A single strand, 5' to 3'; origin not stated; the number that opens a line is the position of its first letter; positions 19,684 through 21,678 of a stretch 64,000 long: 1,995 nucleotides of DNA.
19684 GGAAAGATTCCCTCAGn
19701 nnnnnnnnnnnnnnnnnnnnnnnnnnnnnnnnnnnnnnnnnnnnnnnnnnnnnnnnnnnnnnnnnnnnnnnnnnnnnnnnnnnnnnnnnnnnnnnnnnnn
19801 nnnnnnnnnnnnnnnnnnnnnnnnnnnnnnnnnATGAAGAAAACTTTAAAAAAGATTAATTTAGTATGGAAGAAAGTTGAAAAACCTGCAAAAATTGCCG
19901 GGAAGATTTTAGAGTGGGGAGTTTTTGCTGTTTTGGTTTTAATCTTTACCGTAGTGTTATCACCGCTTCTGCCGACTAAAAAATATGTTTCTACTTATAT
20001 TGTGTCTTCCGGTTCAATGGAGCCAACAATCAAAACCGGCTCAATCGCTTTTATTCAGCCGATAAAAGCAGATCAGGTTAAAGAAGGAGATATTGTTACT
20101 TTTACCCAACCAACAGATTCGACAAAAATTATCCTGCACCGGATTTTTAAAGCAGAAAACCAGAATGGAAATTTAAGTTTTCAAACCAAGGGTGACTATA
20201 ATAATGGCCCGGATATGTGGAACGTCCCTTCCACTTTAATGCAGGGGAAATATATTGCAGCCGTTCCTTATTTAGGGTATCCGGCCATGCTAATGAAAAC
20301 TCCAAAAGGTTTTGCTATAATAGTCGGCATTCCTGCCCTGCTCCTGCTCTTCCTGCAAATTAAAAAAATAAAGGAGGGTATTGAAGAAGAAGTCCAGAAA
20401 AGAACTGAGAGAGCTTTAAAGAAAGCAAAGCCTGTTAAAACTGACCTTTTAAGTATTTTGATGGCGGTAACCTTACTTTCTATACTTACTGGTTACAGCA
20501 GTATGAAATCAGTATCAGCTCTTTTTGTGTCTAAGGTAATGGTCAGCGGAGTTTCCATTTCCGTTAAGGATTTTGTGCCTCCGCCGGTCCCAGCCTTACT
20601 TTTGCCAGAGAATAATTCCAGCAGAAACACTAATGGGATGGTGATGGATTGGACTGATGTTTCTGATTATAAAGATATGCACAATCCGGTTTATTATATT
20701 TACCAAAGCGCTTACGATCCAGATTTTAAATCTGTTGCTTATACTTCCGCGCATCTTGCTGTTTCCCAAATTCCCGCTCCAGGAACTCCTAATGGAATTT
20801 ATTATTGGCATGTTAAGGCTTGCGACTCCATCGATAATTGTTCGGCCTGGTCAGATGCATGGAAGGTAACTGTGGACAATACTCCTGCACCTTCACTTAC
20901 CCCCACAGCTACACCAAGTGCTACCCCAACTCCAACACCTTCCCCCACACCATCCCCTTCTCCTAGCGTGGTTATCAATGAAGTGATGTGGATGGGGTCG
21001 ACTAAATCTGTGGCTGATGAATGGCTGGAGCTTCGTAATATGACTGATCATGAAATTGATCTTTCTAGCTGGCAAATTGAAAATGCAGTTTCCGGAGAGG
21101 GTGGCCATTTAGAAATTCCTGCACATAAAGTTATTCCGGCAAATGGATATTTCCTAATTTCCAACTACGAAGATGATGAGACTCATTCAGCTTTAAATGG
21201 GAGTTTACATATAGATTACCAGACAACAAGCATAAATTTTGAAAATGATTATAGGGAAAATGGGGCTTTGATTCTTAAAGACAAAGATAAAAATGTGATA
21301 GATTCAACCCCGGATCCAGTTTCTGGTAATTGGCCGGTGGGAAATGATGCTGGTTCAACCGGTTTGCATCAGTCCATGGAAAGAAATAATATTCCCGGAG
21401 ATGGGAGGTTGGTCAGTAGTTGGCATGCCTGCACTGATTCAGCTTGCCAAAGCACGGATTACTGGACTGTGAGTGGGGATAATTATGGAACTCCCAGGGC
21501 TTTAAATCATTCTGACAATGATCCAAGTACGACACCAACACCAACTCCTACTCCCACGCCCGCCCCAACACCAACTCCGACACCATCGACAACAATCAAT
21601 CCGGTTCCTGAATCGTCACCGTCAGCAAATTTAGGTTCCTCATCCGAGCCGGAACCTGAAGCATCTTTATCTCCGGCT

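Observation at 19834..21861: Signal peptidase fused to a lamin-tail domain and Pro/Thr-rich tails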

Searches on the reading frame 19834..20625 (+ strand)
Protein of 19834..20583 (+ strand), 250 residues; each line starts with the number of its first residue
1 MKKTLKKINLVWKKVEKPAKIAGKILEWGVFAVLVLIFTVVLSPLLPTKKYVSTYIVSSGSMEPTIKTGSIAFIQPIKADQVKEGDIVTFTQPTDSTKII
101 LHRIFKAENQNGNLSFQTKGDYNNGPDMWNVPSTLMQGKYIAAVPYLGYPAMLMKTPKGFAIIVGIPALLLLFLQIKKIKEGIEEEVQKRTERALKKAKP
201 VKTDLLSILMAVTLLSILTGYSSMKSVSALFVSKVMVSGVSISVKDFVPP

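Call 33: search_protein_representatives(protein=window:19834-20583:+)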
Query: 250 residues. Proteins with E-value up to 0.001 (for the whole library): 19902; up to 1e-10: 6099; up to 1e-30: 109. The best 150 are listed.
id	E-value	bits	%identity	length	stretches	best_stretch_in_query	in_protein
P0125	4.7e-75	268.5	55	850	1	13-250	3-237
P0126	1.0e-73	264.1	51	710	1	2-250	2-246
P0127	1.4e-73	263.7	51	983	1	8-250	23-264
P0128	1.5e-72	260.3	51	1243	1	2-250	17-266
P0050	7.4e-71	254.7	52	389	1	4-244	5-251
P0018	6.2e-70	251.7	51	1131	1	13-250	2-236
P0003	1.9e-69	250.1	51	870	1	13-250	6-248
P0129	8.6e-69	248.0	51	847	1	10-250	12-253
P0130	1.3e-65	237.5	52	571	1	24-250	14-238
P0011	1.6e-64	234.0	50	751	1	24-250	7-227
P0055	7.8e-64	231.8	52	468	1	26-250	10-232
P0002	2.1e-63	230.4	49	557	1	12-246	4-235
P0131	6.9e-60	218.8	45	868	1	17-250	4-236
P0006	6.6e-59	215.7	54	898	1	24-250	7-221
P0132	7.2e-58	212.3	46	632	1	6-250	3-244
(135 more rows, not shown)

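Call 59: find_related_loci(query=A5, collection=genome_contigs, flank=4000)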
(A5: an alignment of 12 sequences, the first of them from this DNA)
Query A5 (264 aa) in genome_contigs; peptide patterns used: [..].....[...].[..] (x = any residue, [..] = any of these).
599 stretches matched a pattern (row limit reached: there are more); 524 encode a relative of the query (tblastn E <= 1e-3); the best 80 are kept; 80 distinct loci.
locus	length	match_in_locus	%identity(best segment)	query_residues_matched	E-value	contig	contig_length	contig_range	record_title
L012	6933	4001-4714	52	20-260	4e-76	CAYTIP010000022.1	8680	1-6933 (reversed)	MAG TPA_asm: uncultured Gammaproteobacteria bacterium isolate SRP220891_co1_172 genome assembly, contig: NODE_15877_leng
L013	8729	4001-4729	41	24-260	2e-54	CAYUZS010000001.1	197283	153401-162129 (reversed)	MAG TPA_asm: uncultured Gammaproteobacteria bacterium isolate SRP294416_co1_374 genome assembly, contig: NODE_25_length_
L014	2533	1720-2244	48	19-193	9e-55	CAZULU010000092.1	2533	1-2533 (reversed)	MAG TPA_asm: uncultured Pseudomonadales bacterium isolate SRP193661_co1_10 genome assembly, contig: NODE_45242_length_25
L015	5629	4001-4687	43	24-264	5e-53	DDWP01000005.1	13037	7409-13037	MAG TPA_asm: Candidatus Shapirobacteria bacterium UBA2283 UBA2283_contig_20671, whole genome shotgun sequence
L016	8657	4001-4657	46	24-246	2e-50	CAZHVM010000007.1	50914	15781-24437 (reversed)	MAG TPA_asm: uncultured Candidatus Saccharibacteria bacterium isolate SRP192927_co3_113 genome assembly, contig: NODE_10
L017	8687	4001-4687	41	16-248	9e-46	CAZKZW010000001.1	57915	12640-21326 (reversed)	MAG TPA_asm: uncultured Pseudomonadales bacterium isolate SRP192927_co3_66 genome assembly, contig: NODE_858_length_5791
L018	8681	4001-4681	40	24-256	2e-47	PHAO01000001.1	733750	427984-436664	MAG: Candidatus Dojkabacteria bacterium HGW-Dojkabacteria-1 bjp_ig2158_scaffold_0, whole genome shotgun sequence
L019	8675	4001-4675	37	9-246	7e-41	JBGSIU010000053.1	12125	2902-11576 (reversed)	MAG: Patescibacteria group bacterium isolate JTS-AC14 k141_3897120, whole genome shotgun sequence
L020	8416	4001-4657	39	14-250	1e-39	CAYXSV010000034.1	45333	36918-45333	MAG TPA_asm: uncultured Gammaproteobacteria bacterium isolate SRP067234_co1_340 genome assembly, contig: k99_822886, who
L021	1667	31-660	39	24-250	2e-39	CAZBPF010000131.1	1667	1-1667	MAG TPA_asm: uncultured Gammaproteobacteria bacterium isolate binchicken_co17_166 genome assembly, contig: NODE_122581_l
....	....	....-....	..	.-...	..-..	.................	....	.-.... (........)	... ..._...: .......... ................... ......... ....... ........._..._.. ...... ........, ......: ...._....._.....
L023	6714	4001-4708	35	29-258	3e-35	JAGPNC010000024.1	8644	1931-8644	Candidatus Shapirobacteria bacterium isolate Gw_SlDig_bin_51 Gw_SlDig_16756_length_8644_cov_8.644241, whole genome shotg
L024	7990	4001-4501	39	24-192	6e-34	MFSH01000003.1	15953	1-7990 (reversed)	MAG: Candidatus Moranbacteria bacterium RIFOXYB1_FULL_43_19 rifoxyb1_full_scaffold_1275, whole genome shotgun sequence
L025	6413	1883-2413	38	21-197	1e-33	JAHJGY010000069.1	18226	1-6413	MAG: Patescibacteria group bacterium isolate Modern_marine_glass_biofilm.mb.91 Modern_marine_glas.mb.91_k141_966720, who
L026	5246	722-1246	38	20-196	6e-32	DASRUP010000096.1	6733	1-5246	MAG TPA_asm: Candidatus Paceibacterota bacterium isolate SMAG_U8136 k141_1556900, whole genome shotgun sequence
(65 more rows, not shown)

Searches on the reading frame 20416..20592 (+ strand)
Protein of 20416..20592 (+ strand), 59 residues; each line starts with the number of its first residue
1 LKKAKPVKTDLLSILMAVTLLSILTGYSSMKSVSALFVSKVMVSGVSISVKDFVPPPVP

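Call 15: search_protein_families(library=ncbifam, alignment_id=A1, max_evalue=0.1)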
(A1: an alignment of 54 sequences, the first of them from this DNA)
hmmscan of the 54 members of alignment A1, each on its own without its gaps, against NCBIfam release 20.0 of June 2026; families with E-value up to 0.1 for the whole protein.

A. member 1, seq(59 aa): 0 families

B. families by the number of members that match (of 54 scanned): 16 families
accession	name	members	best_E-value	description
TIGR04088.1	cognate_SipW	12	4.2e-06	SipW-dependent-type signal peptide-containing protein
TIGR04087.1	YqxM_for_SipW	2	0.021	amyloid fiber anchoring/assembly protein TapA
TIGR04411.1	T2SS_GspN_Lepto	1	0.0044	type II secretion system protein GspN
NF050101.1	SepX_GlpR_4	1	0.0095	divisome protein SepX/GlpR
TIGR04090.1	exp_by_SipW_IV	1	0.011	BsaA family SipW-dependent biofilm matrix protein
NF009727.0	PRK13254.1-1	1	0.012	cytochrome c maturation protein CcmE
NF007089.0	PRK09543.1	1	0.013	zinc ABC transporter permease subunit ZnuB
NF033571.0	motil_scm1_spiro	1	0.017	motility-associated protein Scm1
NF005139.0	PRK06588.1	1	0.029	putative monovalent cation/H+ antiporter subunit D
NF052636.1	Rick_Adr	1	0.031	adhesin Adr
TIGR02829.1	spore_III_AE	1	0.044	stage III sporulation protein AE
NF009224.0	PRK12574.1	1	0.046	monovalent cation/H+ antiporter subunit B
NF052642.1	amidase_SagB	1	0.053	peptidoglycan release complex glucosaminidase SagB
NF041474.1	membrane_YkgR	1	0.061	small membrane protein YkgR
NF010227.0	PRK13682.1-2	1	0.067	hypothetical protein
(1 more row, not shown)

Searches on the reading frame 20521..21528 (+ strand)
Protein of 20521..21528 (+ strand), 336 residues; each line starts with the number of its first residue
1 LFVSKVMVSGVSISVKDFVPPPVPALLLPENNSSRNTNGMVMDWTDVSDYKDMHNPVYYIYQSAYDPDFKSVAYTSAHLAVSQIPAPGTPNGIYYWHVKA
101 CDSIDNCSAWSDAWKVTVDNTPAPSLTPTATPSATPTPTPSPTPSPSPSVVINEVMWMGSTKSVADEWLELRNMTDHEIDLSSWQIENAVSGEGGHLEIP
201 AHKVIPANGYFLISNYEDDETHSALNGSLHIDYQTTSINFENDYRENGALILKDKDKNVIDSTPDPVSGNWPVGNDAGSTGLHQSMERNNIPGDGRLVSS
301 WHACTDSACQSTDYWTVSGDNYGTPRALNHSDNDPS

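Call 45: predict_structure(alignment_id=A3)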
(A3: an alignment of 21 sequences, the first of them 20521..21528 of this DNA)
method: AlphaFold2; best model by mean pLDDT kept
length: 336 residues; sequences in the alignment: 21
mean_pLDDT: 75.6   pTM: 0.56
mean pLDDT of the five models: 75.6, 72.1, 70.3, 68.3, 67.9
residues with pLDDT >= 90: 89; 70-90: 135; 50-70: 74; < 50: 38
segments of 3 or more residues with pLDDT < 50: 1-8, 11-15, 125-144, 333-336
pLDDT, mean of each block of 10 residues (from residue 1): 41 57 86 75 69 70 93 87 67 92 90 90 53 44 60 79 79 90 93 84 91 82 73 86 73 93 76 67 79 75 77 68 72 45
secondary structure, 60 per line:
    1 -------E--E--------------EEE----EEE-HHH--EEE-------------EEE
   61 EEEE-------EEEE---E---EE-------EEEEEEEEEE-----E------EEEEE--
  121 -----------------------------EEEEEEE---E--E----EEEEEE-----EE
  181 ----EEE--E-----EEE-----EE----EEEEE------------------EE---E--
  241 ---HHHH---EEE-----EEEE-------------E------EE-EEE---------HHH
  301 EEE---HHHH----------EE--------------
elements in order: E26-28 E33-35 E42-44 E58-64 E72-75 E92-101 E114-118 E150-156 E168-173 E185-187 E196-198 E210-214 H244-247 E251-253 E259-262 E286-288 E301-303 H307-310

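Call 49: fold_search(model_id=the predicted structure, library=pdb)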
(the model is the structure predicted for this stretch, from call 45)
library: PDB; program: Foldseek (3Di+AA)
matches with E <= 10: 1543; with E <= 0.001: 18
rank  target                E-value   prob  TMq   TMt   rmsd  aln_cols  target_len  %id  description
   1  6ghd_F                1.6e-04  1.00  0.24  0.62   4.5       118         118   17  Structural analysis of the ternary complex between lamin A/C, BAF and emerin identifies an interface disrupted in auto (released 2018-08-08)
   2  4q1z                  1.9e-04  0.99  0.29  0.25  15.2       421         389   10  Crystal structure of a DUF4876 family protein (BT_1938) from Bacteroides thetaiotaomicron VPI-5482 at 2.50 A resolution (released 2014-04-23)
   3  1ifr                  2.3e-04  1.00  0.24  0.64   4.2       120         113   17  Structure of Lamin A/C Globular Domain (released 2002-07-17)
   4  6ghd_B                3.0e-04  1.00  0.24  0.61   4.0       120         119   16  Structural analysis of the ternary complex between lamin A/C, BAF and emerin identifies an interface disrupted in auto (released 2018-08-08)
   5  7yvd_C                3.0e-04  1.00  0.23  0.55   4.3       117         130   18  The crystal structure of the progerin C-terminal peptide and the Ig-like domain of lamin A/C (released 2023-08-30)
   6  3gef_A                3.6e-04  1.00  0.25  0.64   4.3       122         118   18  Crystal structure of the R482W mutant of lamin A/C (released 2009-08-04)
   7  7crg_B                3.6e-04  1.00  0.24  0.56   4.3       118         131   18  Beta-strand-mediated dimeric formation of the extended Ig-like domains of human lamin A/C (released 2021-08-25)
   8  7crg_A                4.7e-04  1.00  0.23  0.54   4.4       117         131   16  Beta-strand-mediated dimeric formation of the extended Ig-like domains of human lamin A/C (released 2021-08-25)
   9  6rpr_B                5.3e-04  1.00  0.25  0.65   4.7       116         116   17  LEM domain of Emerin mutant T43I in complex with BAF dimer and the Igfold of the lamin A/C (released 2020-03-04)
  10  4bqc_A                5.3e-04  1.00  0.24  0.39  16.8       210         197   11  Crystal structure of the FN5 and FN6 domains of NEO1 bound to SOS (released 2013-06-12)
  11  9g4n_C                5.9e-04  0.98  0.19  0.13  13.1       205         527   10  Glycoside Hydrolase Family 157 from Labilibaculum antarcticum (LaGH157) E224A mutant in complex with Laminaritriose an (released 2025-05-21)
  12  3umn_B                6.3e-04  1.00  0.21  0.57   7.5       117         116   13  Crystal Structure of Lamin-B1 (released 2011-11-30)
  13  1ufg_MODEL_1_A        6.6e-04  1.00  0.24  0.48   4.0       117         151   14  Solution structure of immunoglobulin like domain of mouse nuclear lamin (released 2004-06-22)
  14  9g5g_A                7.0e-04  0.95  0.19  0.13  14.0       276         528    9  Glycoside Hydrolase Family 157 from Labilibaculum antarcticum (LaGH157) in complex with Laminaribiose (released 2025-05-21)
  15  9fz9_C                7.4e-04  0.99  0.20  0.13  13.4       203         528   11  Glycoside Hydrolase Family 157 from Labilibaculum antarcticum, wild type SeMet derivative (LaGH157) (released 2025-07-16)
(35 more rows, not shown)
